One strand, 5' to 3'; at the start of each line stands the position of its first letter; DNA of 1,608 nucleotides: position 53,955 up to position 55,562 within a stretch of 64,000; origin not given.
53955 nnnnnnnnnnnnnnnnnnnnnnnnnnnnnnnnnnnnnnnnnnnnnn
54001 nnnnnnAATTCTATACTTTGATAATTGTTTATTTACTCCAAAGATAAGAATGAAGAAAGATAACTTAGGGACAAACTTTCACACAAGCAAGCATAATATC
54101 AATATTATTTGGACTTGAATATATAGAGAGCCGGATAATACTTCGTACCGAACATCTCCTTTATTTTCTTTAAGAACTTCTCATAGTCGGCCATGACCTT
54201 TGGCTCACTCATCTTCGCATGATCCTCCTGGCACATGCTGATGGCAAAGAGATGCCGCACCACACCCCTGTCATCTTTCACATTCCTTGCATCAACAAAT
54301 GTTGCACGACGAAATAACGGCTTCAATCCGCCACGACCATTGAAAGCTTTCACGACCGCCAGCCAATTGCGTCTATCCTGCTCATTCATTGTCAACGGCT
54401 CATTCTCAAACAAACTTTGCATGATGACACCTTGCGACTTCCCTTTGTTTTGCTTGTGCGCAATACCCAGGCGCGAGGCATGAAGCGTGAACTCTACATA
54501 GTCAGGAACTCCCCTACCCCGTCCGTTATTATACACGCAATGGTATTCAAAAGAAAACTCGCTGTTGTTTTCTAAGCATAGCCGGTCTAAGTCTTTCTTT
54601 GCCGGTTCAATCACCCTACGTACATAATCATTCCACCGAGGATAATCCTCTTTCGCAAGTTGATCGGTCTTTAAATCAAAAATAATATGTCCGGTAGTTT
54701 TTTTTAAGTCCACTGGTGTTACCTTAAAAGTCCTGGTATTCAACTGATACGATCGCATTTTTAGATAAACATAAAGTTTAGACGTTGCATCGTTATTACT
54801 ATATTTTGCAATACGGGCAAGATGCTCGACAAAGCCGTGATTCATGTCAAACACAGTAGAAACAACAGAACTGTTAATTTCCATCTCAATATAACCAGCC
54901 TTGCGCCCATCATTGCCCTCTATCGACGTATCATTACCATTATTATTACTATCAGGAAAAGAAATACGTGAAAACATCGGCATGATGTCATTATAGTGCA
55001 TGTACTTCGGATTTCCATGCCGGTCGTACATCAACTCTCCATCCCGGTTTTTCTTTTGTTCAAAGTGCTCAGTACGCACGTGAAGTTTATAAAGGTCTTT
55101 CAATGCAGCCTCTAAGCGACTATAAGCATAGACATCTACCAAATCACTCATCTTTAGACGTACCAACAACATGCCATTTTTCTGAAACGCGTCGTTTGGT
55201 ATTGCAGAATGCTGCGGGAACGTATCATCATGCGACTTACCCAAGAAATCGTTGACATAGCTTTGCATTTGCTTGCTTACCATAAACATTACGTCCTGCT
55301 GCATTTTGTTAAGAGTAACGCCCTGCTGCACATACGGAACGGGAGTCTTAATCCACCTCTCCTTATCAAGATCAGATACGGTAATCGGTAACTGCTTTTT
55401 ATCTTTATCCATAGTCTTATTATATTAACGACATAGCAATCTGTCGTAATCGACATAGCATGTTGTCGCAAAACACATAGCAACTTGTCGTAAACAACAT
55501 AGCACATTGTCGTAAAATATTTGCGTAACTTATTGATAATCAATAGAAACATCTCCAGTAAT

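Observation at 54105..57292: Iteron-type plasmid origin with Rep-like initiator and ParA/RHH pair inside a phage genome (phage-plasmid lifestyle?)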

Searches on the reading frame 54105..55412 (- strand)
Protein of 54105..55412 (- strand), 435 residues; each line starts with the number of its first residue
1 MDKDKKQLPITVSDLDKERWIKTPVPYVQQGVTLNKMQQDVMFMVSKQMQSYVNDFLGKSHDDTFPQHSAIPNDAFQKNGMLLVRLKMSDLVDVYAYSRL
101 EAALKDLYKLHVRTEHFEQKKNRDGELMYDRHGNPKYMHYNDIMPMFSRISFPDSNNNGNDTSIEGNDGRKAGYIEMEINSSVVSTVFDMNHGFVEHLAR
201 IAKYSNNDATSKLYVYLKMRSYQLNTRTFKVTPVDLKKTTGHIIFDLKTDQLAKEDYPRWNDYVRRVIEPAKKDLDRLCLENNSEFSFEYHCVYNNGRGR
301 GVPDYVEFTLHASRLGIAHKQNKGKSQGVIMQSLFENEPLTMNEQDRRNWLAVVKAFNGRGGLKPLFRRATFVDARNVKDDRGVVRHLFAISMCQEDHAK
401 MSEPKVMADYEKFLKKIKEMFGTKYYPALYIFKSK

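Call 4: search_protein_families(library=pfam, proteins=[window:54105-55412:-], max_evalue=0.1)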
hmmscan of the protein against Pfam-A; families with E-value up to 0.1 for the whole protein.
window:54105-55412:- (435 aa): 2 families
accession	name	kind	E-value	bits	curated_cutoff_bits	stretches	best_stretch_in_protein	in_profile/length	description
PF21205.3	Rep3_C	-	0.00026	21.6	21.1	1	253-300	12-50/59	Initiator Rep protein, WH2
PF01051.27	Rep3_N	-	0.00092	20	22.4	1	34-218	15-141/141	Initiator Replication protein, WH1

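Call 11: search_protein_families(library=phrogs, proteins=[window:54105-55412:-], max_evalue=0.01)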
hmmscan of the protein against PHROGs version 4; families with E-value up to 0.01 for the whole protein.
window:54105-55412:- (435 aa): 1 family
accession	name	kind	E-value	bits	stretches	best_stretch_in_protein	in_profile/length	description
phrog_4402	-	DNA, RNA and nucleotide metabolism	0.0012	18.7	1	172-337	130-280/592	replication initiation protein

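Call 12: find_homologous_proteins(query=window:54105-55412:-, max_evalue=0.001)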
Query window:54105-55412:- (435 aa): 7 proteins with E <= 0.001 among 1892 candidates.
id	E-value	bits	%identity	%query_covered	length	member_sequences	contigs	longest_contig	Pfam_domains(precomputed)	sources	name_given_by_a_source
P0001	6.0e-295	996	100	100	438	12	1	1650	-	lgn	-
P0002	1.3e-266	903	91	100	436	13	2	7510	-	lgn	-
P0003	2.8e-247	839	84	99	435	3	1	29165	-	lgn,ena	-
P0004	3.0e-203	694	71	100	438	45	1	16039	-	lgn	-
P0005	1.1e-120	422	46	99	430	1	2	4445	-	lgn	-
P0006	1.5e-95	339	42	97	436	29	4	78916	-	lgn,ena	-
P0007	1.7e-94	336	41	98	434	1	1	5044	PF21205.4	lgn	-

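Call 13: search_dna_similar(query=window:54108-55412:-, collection=phages, mode=protein, max_rows=25, max_evalue=0.001)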
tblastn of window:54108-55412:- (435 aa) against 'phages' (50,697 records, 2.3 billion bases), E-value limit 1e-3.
No match.

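Call 14: search_dna_similar(query=window:54108-55412:-, collection=plasmids, mode=protein, max_rows=25, max_evalue=0.001)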
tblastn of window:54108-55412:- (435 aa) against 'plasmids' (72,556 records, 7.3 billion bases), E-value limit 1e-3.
Records with a match: 4; places in all: 4; records where one place covers at least 80% of the query: 1.
Best place of each record, by identity: <60% 4.
By first word of the organism name: Segatella 3; Prevotella 1.
By predicted mobility (MOB-suite, as given by PLSDB): non-mobilizable 4.
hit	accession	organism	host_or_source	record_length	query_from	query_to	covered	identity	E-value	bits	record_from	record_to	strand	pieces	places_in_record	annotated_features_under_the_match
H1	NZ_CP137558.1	Segatella copri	Homo sapiens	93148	18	396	87%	24.6%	6e-21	103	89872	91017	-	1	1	replication initiation protein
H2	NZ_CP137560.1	Segatella hominis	Homo sapiens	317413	18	323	70%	26.3%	3e-18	95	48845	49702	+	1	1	RepB family plasmid replication initiator protein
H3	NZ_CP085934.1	Segatella copri DSM 18205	-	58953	20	323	70%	23.2%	4e-15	86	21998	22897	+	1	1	RepB family plasmid replication initiator protein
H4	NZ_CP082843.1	Prevotella nigrescens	-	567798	15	314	69%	18.9%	1e-4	52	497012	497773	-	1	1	replication initiation protein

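Call 15: get_annotated_region(hit=H1, flank=20000)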
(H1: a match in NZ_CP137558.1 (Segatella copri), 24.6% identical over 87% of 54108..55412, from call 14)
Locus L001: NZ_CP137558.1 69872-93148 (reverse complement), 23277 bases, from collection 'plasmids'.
description: Segatella copri strain HDE06 plasmid unnamed, complete sequence
organism: Segatella copri (NCBI taxid 165179)
taxonomy: Bacteria; Bacteroidota; Bacteroidia; Bacteroidales; Prevotellaceae; Segatella; Segatella copri
host: -; source: Homo sapiens; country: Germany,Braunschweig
typing (MOB-suite, as given by PLSDB): non-mobilizable
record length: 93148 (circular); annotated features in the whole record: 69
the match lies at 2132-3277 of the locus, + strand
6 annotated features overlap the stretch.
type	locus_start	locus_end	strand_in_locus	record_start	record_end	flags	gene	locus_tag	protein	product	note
CDS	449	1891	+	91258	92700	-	-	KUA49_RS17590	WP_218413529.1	alanine/glycine:cation symporter family protein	GO:0006865 - amino acid transport [Evidence IEA]; GO:0006814 - sodium ion transport [Evidence IEA]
CDS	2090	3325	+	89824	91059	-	-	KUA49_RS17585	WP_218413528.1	replication initiation protein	GO:0006270 - DNA replication initiation [Evidence IEA]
CDS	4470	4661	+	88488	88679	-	-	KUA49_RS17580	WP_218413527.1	hypothetical protein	-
CDS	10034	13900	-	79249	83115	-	-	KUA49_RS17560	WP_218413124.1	ATP-binding protein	-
CDS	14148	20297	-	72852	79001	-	-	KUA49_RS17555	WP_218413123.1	chitobiase/beta-hexosaminidase C-terminal domain-containing protein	-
CDS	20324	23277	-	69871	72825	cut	-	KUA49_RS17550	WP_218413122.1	leucine-rich repeat domain-containing protein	-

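Call 16: find_encoding_contigs(protein=P0006, flank=10000, max_places=4)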
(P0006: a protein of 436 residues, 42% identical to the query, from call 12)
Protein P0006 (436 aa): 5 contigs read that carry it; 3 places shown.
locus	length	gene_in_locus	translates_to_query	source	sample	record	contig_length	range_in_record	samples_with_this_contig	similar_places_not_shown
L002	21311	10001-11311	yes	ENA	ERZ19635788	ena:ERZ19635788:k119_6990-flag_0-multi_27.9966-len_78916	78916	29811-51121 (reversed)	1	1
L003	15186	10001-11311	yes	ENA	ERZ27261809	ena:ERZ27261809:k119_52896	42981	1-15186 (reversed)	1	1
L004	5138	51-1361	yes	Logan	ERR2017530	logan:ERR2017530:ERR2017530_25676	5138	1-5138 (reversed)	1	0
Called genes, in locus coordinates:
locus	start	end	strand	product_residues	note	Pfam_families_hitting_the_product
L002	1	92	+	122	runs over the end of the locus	-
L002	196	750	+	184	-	-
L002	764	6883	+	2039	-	PF10145:PhageMin_Tail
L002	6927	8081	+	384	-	-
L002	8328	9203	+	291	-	PF01656:CbiA, PF09140:MipZ (faint), PF13614:AAA_31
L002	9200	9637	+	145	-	-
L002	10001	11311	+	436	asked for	-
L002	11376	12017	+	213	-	-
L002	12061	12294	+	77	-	-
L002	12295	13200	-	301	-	PF02511:Thy1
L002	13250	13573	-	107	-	-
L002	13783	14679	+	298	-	-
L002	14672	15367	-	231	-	-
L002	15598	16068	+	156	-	-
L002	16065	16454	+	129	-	-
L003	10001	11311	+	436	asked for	-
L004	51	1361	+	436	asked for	-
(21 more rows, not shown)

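Call 19: find_related_loci(query=A1, collection=viral_contigs, flank=10000)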
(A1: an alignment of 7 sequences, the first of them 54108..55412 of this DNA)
Query A1 (435 aa) in viral_contigs; peptide patterns used: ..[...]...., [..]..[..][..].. (x = any residue, [..] = any of these).
76 stretches matched a pattern; 1 encode a relative of the query (tblastn E <= 1e-3); 1 distinct loci.
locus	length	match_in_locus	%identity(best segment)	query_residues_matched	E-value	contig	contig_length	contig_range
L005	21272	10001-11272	42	2-425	1e-101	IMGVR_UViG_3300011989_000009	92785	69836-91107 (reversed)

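Call 21: find_related_loci(query=A1, collection=genome_contigs, flank=10000)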
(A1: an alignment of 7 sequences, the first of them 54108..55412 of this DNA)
Query A1 (435 aa) in genome_contigs; peptide patterns used: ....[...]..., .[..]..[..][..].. (x = any residue, [..] = any of these).
560 stretches matched a pattern, but none encodes a relative of the query by tblastn (E <= 1e-3).

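Call 22: find_encoding_contigs(protein=P0003, flank=10000, max_places=3)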
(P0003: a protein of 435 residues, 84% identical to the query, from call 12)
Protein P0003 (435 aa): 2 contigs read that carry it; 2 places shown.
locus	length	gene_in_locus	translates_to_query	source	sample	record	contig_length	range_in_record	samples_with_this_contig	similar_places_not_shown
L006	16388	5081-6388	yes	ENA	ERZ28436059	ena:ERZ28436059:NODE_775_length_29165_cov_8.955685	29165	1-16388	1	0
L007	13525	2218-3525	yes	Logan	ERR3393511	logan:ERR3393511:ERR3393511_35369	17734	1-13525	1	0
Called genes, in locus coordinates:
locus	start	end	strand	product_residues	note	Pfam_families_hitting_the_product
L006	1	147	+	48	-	?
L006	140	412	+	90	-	-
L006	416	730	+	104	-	-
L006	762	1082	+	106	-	-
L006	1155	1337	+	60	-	-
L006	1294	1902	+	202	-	-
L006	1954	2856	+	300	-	-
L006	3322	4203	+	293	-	PF06564:CBP_BcsQ (faint), PF10609:ParA (weak), PF13614:AAA_31, PF01656:CbiA, PF09140:MipZ (faint)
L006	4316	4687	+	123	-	-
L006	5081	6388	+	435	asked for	-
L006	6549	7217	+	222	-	-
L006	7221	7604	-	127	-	-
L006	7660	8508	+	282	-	-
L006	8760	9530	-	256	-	-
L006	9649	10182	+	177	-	-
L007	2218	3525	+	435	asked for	-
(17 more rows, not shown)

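Call 23: find_encoding_contigs(protein=P0004, flank=10000, max_places=3)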
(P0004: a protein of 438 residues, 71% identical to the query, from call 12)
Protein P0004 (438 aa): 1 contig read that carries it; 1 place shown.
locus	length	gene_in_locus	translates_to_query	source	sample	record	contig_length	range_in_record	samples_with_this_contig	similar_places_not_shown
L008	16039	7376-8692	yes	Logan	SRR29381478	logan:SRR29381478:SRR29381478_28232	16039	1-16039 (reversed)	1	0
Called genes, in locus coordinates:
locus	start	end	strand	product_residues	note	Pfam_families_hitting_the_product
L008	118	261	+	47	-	-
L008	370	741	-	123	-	PF01381:HTH_3 (weak)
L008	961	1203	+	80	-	-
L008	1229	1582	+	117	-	-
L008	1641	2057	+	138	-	-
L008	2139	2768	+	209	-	-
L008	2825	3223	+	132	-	-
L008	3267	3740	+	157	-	-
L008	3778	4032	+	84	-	-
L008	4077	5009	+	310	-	-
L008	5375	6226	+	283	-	PF06564:CBP_BcsQ (faint), PF10609:ParA (weak), PF13614:AAA_31, PF00142:Fer4_NifH (faint), PF01656:CbiA, PF02374:ArsA_ATPase (weak), PF09140:MipZ (faint)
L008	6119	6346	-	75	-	-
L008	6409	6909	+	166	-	-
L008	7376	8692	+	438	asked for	-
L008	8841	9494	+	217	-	-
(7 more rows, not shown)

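Call 34: search_solved_structures(query=A1, max_evalue=10, show_alignments=2)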
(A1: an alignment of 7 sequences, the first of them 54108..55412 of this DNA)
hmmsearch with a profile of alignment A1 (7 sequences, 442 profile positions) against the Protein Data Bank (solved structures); distinct sequences matched with E-value up to 10: 0.

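Call 40: search_protein_families(library=ncbifam, proteins=[window:54108-55412:-], max_evalue=0.1)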
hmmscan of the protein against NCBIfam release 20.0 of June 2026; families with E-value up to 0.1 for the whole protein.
window:54108-55412:- (435 aa): 0 families

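Call 41: predict_structure(alignment_id=A1)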
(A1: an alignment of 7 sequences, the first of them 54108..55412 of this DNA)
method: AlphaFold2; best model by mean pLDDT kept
length: 435 residues; sequences in the alignment: 7
mean_pLDDT: 64.7   pTM: 0.47
mean pLDDT of the five models: 64.7, 64.1, 60.9, 59.6, 58.3
residues with pLDDT >= 90: 8; 70-90: 191; 50-70: 135; < 50: 101
segments of 3 or more residues with pLDDT < 50: 1-72, 92-94, 155-170, 191-193
pLDDT, mean of each block of 10 residues (from residue 1): 32 31 27 27 35 37 40 60 61 55 65 65 84 74 65 48 38 64 56 55 69 77 74 86 78 86 89 73 67 77 88 55 51 52 74 85 86 78 75 87 86 87 80 73
secondary structure, 60 per line:
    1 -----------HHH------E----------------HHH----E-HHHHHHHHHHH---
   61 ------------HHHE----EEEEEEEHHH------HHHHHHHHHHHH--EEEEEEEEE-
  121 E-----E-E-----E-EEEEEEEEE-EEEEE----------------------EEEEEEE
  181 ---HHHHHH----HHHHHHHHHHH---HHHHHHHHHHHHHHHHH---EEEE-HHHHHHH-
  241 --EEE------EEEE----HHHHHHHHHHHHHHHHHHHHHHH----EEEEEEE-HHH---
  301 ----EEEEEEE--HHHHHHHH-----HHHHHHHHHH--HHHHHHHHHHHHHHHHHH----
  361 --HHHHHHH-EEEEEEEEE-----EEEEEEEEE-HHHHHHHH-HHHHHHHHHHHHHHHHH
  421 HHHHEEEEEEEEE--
elements in order: H47-57 E81-87 H97-108 E111-119 E137-145 E147-151 E174-180 H184-189 H194-204 H208-224 E228-231 H233-239 E243-245 E252-255 H260-282 E287-293 E305-311 H314-321 H327-336 H339-356 H363-369 E371-379 E385-393 H395-402 H404-424 E425-433

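Call 42: search_protein_representatives(alignment_id=A1)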
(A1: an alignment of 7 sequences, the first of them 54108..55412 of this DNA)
Query: 7 sequences, 442 profile positions. Proteins with E-value up to 0.001 (for the whole library): 299; up to 1e-10: 179; up to 1e-30: 65. The best 150 are listed.
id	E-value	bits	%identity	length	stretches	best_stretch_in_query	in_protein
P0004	3.5e-229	777.5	-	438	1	3-442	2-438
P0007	2.3e-212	722.1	-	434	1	3-441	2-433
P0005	5.3e-209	711.0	-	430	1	3-440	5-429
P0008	1.6e-130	452.3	-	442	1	3-441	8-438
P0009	7.8e-68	245.8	-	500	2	3-328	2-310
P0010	1.4e-65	238.4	-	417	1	4-383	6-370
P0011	1.5e-57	211.9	-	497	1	5-327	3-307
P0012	8.7e-57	209.4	-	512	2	2-327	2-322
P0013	1.3e-56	208.8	-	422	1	13-343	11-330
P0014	6.5e-54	199.9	-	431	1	17-382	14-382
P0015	2.6e-53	197.9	-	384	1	6-327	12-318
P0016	4.7e-53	197.1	-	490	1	3-328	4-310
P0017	6.2e-53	196.7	-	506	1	10-327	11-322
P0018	2.1e-52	194.9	-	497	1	19-328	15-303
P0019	2.2e-52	194.8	-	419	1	18-326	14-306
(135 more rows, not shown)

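Call 45: search_protein_families(library=pfam, alignment_id=A3, max_evalue=0.001)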
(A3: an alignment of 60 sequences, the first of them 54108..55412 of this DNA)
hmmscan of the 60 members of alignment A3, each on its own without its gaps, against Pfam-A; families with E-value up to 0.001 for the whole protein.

A. member 1, window:54108-55412:- (435 aa): 2 families
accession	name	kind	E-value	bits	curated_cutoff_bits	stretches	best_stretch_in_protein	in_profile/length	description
PF21205.3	Rep3_C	-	0.00026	21.6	21.1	0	253-300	12-50/59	Initiator Rep protein, WH2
PF01051.27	Rep3_N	-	0.00092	20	22.4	0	34-218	15-141/141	Initiator Replication protein, WH1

B. families by the number of members that match (of 60 scanned): 3 families
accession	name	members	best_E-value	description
PF21205.3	Rep3_C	29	2.1e-07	Initiator Rep protein, WH2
PF01051.27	Rep3_N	16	3.3e-07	Initiator Replication protein, WH1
PF11638.13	DnaA_N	8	1.5e-10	DnaA N-terminal domain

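Call 46: search_solved_structures(query=A3, max_evalue=1, show_alignments=2)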
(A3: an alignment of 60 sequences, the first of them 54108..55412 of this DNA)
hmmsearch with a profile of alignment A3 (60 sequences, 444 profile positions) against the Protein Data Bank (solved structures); distinct sequences matched with E-value up to 1: 4.
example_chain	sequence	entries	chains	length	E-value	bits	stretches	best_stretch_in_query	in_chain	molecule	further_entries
2nra_C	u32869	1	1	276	7.5e-08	35.3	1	195-265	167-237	PI protein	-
9ums_C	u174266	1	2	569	0.56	12.6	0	272-331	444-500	Prt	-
9uaq_A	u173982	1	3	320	0.69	12.3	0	285-392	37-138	H3-PrAC-5350A,2-dehydro-3-deoxyphosphogluconate aldolase/4-hydroxy-2-oxoglutarate aldolase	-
9ucl_A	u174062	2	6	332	0.72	12.2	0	285-392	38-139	H3-PrAC-5350A,2-dehydro-3-deoxyphosphogluconate aldolase/4-hydroxy-2-oxoglutarate aldolase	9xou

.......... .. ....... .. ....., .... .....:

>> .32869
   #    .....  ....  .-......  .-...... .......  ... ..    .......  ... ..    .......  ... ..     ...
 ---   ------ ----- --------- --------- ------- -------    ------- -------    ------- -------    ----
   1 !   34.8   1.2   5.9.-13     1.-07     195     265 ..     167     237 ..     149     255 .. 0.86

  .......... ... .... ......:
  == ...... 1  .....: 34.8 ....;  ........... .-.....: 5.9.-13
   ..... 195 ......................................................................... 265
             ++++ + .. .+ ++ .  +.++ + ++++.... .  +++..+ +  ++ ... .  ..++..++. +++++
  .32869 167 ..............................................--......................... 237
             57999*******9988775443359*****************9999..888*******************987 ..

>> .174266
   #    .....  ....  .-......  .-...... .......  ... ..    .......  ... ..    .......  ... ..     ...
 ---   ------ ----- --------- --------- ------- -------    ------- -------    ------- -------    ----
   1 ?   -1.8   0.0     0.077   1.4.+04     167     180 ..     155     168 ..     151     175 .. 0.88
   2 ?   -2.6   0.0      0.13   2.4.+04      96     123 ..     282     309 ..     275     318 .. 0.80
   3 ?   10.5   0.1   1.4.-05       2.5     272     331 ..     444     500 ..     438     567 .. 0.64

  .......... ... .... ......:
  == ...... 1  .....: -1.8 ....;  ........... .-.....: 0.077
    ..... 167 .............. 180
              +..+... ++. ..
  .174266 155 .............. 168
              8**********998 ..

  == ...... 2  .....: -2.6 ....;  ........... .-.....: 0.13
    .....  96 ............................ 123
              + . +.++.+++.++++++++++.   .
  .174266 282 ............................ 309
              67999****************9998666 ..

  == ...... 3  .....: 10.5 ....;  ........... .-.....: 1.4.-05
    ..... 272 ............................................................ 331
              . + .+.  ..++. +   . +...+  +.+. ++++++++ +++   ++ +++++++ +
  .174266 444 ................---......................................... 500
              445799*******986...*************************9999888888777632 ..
